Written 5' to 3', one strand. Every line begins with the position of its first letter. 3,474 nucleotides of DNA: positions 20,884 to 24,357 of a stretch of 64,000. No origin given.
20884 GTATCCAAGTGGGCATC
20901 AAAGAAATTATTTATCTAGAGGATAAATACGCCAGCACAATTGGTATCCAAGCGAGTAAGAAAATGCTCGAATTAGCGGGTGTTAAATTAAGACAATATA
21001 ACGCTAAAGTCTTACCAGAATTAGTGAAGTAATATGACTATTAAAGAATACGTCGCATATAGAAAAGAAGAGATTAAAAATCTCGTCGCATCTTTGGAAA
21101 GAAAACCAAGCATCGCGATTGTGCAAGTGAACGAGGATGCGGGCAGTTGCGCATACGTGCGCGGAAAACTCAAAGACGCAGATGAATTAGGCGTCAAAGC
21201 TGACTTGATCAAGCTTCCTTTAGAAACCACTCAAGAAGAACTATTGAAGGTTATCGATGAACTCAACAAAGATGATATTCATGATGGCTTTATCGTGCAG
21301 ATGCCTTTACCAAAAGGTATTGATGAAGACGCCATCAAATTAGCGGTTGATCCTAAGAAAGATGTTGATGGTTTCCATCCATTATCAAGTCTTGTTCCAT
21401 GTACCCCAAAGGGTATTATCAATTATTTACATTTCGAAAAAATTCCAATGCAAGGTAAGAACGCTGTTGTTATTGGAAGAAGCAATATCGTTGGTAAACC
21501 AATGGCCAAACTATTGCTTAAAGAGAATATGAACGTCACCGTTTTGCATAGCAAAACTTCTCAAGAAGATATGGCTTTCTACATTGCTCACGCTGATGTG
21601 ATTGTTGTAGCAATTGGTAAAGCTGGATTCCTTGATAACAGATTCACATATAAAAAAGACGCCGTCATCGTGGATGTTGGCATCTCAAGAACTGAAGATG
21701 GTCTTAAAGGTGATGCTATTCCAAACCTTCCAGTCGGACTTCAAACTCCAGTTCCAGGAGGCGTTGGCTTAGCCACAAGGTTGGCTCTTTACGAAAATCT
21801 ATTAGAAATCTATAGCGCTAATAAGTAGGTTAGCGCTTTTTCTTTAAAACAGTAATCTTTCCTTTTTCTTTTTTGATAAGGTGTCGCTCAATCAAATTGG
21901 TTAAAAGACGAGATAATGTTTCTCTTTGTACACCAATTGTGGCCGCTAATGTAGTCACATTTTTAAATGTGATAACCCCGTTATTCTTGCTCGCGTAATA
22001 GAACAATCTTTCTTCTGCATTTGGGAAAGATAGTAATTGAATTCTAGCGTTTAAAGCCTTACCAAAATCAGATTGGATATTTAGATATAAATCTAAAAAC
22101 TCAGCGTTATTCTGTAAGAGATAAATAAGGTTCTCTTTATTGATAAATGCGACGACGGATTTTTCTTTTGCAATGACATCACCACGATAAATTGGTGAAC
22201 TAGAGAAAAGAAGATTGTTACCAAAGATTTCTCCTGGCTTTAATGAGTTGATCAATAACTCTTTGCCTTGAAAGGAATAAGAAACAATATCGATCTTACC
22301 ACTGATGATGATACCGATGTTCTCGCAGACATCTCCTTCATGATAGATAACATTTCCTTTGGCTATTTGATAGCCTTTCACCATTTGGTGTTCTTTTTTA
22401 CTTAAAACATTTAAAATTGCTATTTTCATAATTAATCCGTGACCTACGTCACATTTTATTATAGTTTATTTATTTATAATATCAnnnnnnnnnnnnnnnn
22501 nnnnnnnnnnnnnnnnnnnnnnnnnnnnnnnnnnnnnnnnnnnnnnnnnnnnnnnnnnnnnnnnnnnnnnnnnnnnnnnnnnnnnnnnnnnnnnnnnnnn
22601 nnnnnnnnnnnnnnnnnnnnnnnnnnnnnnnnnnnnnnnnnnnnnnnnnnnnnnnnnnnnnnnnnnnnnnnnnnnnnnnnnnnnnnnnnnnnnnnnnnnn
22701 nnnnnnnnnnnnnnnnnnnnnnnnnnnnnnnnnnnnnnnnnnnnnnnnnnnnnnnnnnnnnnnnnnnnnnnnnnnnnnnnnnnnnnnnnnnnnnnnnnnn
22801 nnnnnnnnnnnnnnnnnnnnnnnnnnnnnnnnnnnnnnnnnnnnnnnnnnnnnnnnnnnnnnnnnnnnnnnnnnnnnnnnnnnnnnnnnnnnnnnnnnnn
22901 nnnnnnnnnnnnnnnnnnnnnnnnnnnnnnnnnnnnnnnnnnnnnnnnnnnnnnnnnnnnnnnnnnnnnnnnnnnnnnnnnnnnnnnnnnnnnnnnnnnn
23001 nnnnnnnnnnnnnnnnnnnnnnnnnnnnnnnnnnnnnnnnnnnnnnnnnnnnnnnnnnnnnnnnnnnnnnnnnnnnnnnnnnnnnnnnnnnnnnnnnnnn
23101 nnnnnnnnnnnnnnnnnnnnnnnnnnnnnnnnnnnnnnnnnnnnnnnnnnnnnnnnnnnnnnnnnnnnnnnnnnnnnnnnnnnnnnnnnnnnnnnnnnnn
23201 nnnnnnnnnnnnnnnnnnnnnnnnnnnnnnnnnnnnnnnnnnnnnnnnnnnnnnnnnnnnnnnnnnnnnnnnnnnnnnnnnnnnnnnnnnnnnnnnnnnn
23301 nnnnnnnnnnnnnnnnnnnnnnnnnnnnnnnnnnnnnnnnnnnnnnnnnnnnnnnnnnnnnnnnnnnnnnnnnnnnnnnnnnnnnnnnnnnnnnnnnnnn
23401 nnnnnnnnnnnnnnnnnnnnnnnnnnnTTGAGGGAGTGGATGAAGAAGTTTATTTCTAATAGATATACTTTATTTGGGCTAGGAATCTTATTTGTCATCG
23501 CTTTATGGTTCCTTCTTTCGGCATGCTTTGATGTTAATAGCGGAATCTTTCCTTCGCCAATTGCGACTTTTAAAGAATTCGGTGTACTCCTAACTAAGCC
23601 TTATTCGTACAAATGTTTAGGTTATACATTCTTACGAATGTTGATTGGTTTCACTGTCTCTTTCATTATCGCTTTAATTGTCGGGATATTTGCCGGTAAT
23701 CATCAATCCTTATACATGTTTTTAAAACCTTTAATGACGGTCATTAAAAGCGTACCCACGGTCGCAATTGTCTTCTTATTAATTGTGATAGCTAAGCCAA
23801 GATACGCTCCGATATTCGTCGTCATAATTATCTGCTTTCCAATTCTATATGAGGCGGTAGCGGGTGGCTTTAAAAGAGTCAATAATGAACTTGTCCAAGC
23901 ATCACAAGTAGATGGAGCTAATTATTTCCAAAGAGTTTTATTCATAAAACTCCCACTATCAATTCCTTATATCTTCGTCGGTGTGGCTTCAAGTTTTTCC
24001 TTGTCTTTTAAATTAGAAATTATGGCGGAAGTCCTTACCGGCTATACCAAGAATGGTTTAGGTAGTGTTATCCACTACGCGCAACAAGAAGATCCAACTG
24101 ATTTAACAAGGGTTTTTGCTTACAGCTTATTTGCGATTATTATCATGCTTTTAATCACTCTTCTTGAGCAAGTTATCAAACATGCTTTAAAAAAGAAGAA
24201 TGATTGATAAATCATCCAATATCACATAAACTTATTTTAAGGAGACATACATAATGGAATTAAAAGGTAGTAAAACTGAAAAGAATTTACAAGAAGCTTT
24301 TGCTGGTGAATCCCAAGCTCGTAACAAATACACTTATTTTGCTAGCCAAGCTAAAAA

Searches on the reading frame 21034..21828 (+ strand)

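Call 85: search_protein_families(library=pfam, proteins=[window:21034-21828:+], max_evalue=0.0001)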
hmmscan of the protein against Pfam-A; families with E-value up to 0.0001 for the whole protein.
window:21034-21828:+ (264 aa): 2 families
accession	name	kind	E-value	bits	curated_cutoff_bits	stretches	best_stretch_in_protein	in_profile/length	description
PF02882.25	THF_DHG_CYH_C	-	2.3e-41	141.2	27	1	119-262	14-158/160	Tetrahydrofolate dehydrogenase/cyclohydrolase, NAD(P)-binding domain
PF00763.28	THF_DHG_CYH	-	7.8e-31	107.2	32.8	1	8-112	8-115/115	Tetrahydrofolate dehydrogenase/cyclohydrolase, catalytic domain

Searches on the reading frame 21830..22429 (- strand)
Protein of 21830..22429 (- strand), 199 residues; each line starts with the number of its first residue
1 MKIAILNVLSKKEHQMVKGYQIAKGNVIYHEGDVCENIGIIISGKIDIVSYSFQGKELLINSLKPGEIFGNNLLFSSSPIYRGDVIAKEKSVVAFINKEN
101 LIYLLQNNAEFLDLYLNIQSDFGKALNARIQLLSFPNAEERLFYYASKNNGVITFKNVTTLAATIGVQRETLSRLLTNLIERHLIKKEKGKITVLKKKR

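Call 85: search_protein_families(library=pfam, proteins=[window:21830-22429:-], max_evalue=0.0001)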
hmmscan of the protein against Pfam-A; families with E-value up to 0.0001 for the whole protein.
window:21830-22429:- (199 aa): 2 families
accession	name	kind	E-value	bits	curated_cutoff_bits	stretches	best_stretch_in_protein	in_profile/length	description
PF00027.35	cNMP_binding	-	8.6e-19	67.8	27.5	1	22-108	4-89/89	Cyclic nucleotide-binding domain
PF13545.12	HTH_Crp_2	-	8.1e-08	32.6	27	1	159-198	26-65/70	Crp-like helix-turn-helix domain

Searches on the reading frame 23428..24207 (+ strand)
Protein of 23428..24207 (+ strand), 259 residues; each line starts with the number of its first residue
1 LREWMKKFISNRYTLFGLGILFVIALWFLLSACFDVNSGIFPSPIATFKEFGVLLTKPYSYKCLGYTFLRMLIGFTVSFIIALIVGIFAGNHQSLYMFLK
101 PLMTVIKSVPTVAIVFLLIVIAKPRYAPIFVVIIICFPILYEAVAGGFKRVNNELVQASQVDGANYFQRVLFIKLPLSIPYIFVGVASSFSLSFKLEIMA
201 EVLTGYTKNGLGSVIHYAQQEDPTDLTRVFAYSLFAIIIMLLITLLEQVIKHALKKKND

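Call 86: search_protein_families(library=pfam, proteins=[window:23428-24207:+], max_evalue=0.0001)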
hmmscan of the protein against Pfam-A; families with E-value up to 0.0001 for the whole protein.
window:23428-24207:+ (259 aa): 1 family
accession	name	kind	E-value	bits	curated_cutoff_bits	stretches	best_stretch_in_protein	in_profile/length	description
PF00528.27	BPD_transp_1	-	6.8e-23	81.8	26.4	1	83-254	2-178/184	Binding-protein-dependent transport system inner membrane component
